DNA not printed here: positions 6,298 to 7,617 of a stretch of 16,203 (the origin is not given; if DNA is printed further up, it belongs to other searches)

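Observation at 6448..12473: Three divergent peptidase-C45/acyltransferase-like Ntn-hydrolase paralogs: one cytoplasmic and coupled to a DegT aminotransferase, two secreted in tandem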

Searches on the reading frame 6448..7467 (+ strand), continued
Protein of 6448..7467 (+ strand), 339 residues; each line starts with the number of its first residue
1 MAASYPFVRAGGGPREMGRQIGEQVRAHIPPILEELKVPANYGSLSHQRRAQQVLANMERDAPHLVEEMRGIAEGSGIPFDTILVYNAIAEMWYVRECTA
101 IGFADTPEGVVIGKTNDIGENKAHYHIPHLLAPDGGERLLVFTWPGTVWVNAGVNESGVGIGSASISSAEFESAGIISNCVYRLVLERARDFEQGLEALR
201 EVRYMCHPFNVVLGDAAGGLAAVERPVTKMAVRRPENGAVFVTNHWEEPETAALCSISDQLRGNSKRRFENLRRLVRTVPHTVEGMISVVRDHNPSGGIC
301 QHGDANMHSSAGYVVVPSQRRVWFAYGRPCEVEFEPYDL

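Call 53: predict_structure(alignment_id=A5)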
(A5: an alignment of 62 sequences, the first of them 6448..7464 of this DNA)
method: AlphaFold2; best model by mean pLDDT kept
length: 339 residues; sequences in the alignment: 62
mean_pLDDT: 95.3   pTM: 0.93
mean pLDDT of the five models: 95.3, 95.3, 95.0, 94.2, 94.1
residues with pLDDT >= 90: 311; 70-90: 20; 50-70: 6; < 50: 2
segments of 3 or more residues with pLDDT < 50: none
pLDDT, mean of each block of 10 residues (from residue 1): 82 99 98 96 91 97 98 99 95 73 96 96 97 97 97 98 91 95 98 98 95 98 96 97 94 91 96 98 99 97 95 98 98 98
secondary structure, 60 per line:
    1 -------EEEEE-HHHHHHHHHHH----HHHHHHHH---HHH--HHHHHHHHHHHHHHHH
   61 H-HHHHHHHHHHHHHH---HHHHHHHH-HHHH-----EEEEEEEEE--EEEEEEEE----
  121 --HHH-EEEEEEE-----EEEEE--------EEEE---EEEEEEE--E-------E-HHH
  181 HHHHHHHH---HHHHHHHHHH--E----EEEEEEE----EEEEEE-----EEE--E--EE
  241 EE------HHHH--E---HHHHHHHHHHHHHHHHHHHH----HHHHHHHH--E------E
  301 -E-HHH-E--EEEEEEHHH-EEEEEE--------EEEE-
elements in order: E8-12 H14-24 H29-36 H45-61 H63-76 H80-87 H89-92 E98-106 E109-116 E127-133 E139-143 E152-155 E159-165 H178-188 H192-201 E209-215 E220-225 E231-233 E239-242 H249-252 H259-278 H283-290 E311-316 E321-326 E335-338

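Call 57: fold_search(model_id=the predicted structure, library=pdb)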
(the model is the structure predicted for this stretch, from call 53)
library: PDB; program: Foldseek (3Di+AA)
matches with E <= 10: 565; with E <= 0.001: 102
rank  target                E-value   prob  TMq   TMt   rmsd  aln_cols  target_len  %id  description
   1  2x1c_A                1.7e-22  1.00  0.86  0.82   3.1       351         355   17  The crystal structure of precursor acyl coenzyme A:isopenicillin N acyltransferase from Penicillium chrysogenum (released 2010-03-09)
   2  2x1e_C                2.9e-22  1.00  0.85  0.82   3.4       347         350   18  The crystal structure of mature acyl coenzyme A:isopenicillin N acyltransferase from Penicillium chrysogenum in comple (released 2010-03-09)
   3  2x1c_B                3.0e-22  1.00  0.87  0.83   2.9       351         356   17  The crystal structure of precursor acyl coenzyme A:isopenicillin N acyltransferase from Penicillium chrysogenum (released 2010-03-09)
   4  2x1d_C                1.0e-21  1.00  0.85  0.82   3.3       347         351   18  The crystal structure of mature acyl coenzyme A:isopenicillin N acyltransferase from Penicillium chrysogenum (released 2010-03-09)
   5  2x1d_D                1.5e-21  1.00  0.85  0.82   3.4       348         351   18  The crystal structure of mature acyl coenzyme A:isopenicillin N acyltransferase from Penicillium chrysogenum (released 2010-03-09)
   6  2x1d_B                2.1e-21  1.00  0.85  0.82   3.4       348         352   18  The crystal structure of mature acyl coenzyme A:isopenicillin N acyltransferase from Penicillium chrysogenum (released 2010-03-09)
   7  2x1d_A                6.1e-21  1.00  0.85  0.82   3.5       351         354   18  The crystal structure of mature acyl coenzyme A:isopenicillin N acyltransferase from Penicillium chrysogenum (released 2010-03-09)
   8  5u81_A                1.6e-12  1.00  0.69  0.64   5.5       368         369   14  Acid ceramidase (ASAH1, aCDase) from naked mole rat, Cys143Ala, uncleaved (released 2018-03-28)
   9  5u84_B                7.1e-12  1.00  0.69  0.67   4.8       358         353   14  Acid ceramidase (ASAH1, aCDase) from common minke whale, Cys143Ala, uncleaved (released 2018-03-28)
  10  5u84_A                7.9e-12  1.00  0.71  0.68   4.5       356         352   15  Acid ceramidase (ASAH1, aCDase) from common minke whale, Cys143Ala, uncleaved (released 2018-03-28)
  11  3gvz_A                1.2e-11  1.00  0.56  0.72   3.8       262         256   23  Crystal structure of the protein CV2077 from Chromobacterium violaceum. Northeast Structural Genomics Consortium Targe (released 2009-04-14)
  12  6dxw_A                5.5e-11  1.00  0.68  0.70   4.4       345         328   13  Human N-acylethanolamine-hydrolyzing acid amidase (NAAA) precursor (C126A) (released 2018-09-26)
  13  3fgw_A                3.3e-10  1.00  0.75  0.50   4.4       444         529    9  One chain form of the 66.3 kDa protein (released 2009-09-15)
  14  3hbc                  7.0e-09  1.00  0.49  0.53   7.7       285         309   13  Crystal Structure of Choloylglycine Hydrolase from Bacteroides thetaiotaomicron VPI (released 2009-06-02)
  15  4bwc_B                9.8e-09  1.00  0.58  0.61   4.4       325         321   13  X-ray structure of a phospholiapse B like protein 1 from bovine kidneys (released 2013-09-18)
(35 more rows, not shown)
